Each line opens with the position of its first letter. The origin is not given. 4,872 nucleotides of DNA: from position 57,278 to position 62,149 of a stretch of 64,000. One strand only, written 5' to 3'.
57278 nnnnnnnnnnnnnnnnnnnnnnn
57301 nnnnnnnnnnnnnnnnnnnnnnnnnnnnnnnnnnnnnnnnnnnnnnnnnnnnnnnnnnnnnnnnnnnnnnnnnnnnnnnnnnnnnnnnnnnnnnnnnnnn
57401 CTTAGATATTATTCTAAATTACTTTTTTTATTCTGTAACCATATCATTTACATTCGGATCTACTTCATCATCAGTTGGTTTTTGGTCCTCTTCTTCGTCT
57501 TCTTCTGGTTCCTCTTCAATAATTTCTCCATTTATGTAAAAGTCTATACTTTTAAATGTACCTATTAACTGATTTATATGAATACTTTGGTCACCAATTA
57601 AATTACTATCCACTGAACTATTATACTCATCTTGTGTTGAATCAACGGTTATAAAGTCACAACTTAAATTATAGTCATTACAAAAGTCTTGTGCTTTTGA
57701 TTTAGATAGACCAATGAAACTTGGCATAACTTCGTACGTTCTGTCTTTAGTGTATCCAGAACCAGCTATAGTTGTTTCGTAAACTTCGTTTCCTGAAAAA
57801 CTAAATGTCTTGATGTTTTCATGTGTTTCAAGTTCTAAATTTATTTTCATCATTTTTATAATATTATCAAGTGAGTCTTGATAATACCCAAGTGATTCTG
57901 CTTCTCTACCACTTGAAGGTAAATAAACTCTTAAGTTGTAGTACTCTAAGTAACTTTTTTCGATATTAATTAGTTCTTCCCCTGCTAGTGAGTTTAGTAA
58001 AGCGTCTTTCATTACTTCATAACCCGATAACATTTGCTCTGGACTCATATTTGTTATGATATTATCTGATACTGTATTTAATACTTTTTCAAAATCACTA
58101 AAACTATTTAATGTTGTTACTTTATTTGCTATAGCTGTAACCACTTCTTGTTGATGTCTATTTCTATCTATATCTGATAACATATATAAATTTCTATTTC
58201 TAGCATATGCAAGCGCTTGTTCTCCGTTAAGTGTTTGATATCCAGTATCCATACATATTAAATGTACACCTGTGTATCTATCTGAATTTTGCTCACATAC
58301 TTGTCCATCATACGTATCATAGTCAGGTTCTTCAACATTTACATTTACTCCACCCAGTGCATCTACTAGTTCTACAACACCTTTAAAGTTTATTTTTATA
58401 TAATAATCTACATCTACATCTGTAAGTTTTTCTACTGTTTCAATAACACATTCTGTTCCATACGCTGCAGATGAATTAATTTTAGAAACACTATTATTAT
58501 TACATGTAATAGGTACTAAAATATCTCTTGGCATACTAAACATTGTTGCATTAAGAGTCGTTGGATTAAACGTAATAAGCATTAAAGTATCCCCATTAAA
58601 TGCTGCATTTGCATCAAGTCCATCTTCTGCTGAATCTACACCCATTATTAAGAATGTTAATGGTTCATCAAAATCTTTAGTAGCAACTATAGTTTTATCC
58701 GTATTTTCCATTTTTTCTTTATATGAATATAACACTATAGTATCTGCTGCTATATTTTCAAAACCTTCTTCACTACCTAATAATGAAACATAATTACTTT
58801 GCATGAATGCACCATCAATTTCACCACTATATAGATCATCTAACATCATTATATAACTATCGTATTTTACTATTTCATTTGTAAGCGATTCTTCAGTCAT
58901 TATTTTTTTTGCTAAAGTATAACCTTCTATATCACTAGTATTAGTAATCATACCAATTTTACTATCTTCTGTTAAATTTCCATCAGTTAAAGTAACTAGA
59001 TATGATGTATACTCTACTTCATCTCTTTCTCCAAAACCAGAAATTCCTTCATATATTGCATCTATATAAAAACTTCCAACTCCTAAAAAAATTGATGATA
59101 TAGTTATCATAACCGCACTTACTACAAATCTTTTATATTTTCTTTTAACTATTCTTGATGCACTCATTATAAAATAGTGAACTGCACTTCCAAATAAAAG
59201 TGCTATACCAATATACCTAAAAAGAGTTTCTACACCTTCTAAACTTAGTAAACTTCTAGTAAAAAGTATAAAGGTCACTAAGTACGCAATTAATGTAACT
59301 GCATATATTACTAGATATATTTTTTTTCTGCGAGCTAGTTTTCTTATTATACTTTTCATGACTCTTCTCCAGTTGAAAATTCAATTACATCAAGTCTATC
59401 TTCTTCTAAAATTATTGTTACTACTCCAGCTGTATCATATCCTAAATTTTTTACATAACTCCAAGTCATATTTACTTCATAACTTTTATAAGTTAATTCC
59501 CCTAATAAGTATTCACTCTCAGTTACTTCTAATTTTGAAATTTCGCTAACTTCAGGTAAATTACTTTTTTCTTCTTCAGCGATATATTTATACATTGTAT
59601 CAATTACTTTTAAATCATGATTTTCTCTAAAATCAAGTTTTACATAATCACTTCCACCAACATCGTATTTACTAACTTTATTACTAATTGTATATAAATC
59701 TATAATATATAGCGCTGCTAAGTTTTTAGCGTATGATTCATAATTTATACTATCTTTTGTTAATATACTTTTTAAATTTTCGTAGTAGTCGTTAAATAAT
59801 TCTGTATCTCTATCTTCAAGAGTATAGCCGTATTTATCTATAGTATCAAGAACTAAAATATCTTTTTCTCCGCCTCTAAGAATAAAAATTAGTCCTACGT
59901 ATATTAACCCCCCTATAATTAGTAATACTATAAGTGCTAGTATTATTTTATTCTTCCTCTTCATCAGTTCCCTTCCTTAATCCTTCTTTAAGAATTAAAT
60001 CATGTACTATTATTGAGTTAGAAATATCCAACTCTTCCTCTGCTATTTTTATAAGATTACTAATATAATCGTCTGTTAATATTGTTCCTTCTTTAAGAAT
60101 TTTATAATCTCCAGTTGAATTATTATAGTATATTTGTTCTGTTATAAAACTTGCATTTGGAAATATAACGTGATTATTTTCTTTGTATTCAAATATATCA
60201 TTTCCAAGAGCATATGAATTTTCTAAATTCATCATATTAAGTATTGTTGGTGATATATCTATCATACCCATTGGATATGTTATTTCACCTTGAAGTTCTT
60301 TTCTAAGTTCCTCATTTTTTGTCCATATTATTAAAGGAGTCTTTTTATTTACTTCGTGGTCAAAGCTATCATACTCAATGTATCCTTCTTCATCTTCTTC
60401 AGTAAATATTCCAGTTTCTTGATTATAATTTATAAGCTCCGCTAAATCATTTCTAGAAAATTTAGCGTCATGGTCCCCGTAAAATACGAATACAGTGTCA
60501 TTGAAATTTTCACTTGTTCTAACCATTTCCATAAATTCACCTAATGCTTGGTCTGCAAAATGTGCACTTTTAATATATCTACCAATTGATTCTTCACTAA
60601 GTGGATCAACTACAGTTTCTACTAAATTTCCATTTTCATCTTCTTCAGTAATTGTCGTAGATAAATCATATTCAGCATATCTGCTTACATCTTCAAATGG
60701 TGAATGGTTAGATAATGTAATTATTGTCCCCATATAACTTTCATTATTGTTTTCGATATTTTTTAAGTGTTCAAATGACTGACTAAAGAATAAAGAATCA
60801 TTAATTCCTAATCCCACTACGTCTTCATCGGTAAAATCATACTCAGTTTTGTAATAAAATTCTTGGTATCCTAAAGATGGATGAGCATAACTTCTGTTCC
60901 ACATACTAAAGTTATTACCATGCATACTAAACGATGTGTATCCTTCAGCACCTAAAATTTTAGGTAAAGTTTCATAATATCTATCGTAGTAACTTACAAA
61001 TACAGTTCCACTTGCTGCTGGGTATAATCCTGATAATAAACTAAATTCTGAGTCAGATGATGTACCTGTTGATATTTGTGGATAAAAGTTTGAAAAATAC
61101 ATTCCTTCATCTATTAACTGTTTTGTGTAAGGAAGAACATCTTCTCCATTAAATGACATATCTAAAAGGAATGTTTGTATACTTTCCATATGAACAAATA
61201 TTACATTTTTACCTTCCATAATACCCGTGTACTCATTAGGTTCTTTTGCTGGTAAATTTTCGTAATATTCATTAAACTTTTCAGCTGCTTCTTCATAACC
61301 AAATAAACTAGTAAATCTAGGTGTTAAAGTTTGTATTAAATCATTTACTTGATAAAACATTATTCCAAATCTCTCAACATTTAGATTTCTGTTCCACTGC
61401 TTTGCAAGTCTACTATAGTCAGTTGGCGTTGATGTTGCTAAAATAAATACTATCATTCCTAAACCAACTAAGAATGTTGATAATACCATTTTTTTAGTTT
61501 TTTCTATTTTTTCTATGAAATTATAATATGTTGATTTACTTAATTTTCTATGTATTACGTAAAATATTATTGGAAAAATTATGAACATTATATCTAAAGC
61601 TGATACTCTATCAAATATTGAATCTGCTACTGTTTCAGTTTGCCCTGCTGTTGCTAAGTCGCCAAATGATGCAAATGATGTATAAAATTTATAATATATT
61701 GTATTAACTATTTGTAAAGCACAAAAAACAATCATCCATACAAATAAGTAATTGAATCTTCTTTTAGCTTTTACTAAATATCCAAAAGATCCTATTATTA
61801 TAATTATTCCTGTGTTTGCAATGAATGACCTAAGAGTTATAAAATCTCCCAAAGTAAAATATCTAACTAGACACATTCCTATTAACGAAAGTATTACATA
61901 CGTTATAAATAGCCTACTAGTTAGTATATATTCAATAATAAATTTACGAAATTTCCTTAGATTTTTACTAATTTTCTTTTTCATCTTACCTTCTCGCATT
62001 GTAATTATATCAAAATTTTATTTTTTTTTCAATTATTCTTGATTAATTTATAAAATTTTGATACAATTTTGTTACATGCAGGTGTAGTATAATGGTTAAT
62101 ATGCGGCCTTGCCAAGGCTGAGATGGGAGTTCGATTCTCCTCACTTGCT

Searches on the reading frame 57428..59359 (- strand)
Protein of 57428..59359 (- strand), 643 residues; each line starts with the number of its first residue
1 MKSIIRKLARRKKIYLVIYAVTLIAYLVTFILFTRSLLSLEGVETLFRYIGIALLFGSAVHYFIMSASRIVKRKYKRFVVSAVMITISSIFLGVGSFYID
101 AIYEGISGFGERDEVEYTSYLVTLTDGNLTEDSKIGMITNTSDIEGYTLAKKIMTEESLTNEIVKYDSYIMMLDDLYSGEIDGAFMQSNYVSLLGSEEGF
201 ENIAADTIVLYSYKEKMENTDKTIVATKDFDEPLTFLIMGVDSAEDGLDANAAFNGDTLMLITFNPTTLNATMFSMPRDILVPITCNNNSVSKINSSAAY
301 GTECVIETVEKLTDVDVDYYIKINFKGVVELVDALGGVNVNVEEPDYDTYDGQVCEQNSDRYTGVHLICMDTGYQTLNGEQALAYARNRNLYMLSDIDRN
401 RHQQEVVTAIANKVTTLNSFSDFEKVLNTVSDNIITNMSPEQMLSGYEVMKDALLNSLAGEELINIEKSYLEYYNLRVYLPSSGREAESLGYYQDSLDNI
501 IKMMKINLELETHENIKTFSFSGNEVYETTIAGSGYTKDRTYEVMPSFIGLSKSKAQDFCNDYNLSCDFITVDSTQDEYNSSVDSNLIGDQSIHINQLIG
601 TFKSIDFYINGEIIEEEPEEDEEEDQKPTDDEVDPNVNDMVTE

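Call 45: search_protein_families(library=pfam, proteins=[window:57428-59359:-], max_evalue=0.001)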
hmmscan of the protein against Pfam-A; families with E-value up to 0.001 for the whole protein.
window:57428-59359:- (643 aa): 2 families
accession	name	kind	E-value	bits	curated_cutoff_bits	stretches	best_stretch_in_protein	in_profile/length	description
PF03816.19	LytR_cpsA_psr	-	2.5e-41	141.8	24.6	1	256-414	2-148/150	LytR_cpsA_psr family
PF03793.24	PASTA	-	0.00062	20.1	23.2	0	544-593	2-46/64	PASTA domain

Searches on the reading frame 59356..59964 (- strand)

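Call 45: search_protein_families(library=pfam, proteins=[window:59356-59964:-], max_evalue=0.001)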
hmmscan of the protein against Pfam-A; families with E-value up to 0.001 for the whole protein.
window:59356-59964:- (202 aa): 1 family
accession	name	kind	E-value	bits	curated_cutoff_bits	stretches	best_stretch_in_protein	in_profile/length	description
PF16458.10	Beta-prism_lec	-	0.00094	19.8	25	0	82-155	50-126/131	Beta-prism lectin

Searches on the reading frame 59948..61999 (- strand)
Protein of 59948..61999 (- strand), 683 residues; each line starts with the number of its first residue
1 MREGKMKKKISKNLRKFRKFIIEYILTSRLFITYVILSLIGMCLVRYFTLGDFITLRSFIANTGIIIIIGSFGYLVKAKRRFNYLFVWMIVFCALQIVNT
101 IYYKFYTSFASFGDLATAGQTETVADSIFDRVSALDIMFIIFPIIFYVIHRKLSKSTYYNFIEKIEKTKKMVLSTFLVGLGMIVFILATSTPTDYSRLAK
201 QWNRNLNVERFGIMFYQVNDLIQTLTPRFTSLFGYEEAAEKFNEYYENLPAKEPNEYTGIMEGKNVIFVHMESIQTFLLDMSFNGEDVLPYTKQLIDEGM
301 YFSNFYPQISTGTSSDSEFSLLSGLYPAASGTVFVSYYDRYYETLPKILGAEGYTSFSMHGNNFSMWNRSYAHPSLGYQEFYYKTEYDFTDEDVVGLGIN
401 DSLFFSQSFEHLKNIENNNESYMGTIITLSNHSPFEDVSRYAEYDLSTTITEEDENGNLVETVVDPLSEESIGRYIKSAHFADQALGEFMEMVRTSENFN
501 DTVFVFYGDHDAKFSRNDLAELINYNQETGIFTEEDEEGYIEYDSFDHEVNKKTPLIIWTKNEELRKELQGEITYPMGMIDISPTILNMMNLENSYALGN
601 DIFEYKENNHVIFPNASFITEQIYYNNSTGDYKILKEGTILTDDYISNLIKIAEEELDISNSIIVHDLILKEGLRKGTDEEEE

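Call 45: search_protein_families(library=pfam, proteins=[window:59948-61999:-], max_evalue=0.001)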
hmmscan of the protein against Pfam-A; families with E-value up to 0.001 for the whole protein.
window:59948-61999:- (683 aa): 1 family
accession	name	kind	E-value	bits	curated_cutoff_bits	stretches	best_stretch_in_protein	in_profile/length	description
PF00884.28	Sulfatase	-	4e-35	122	25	1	264-591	1-300/301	Sulfatase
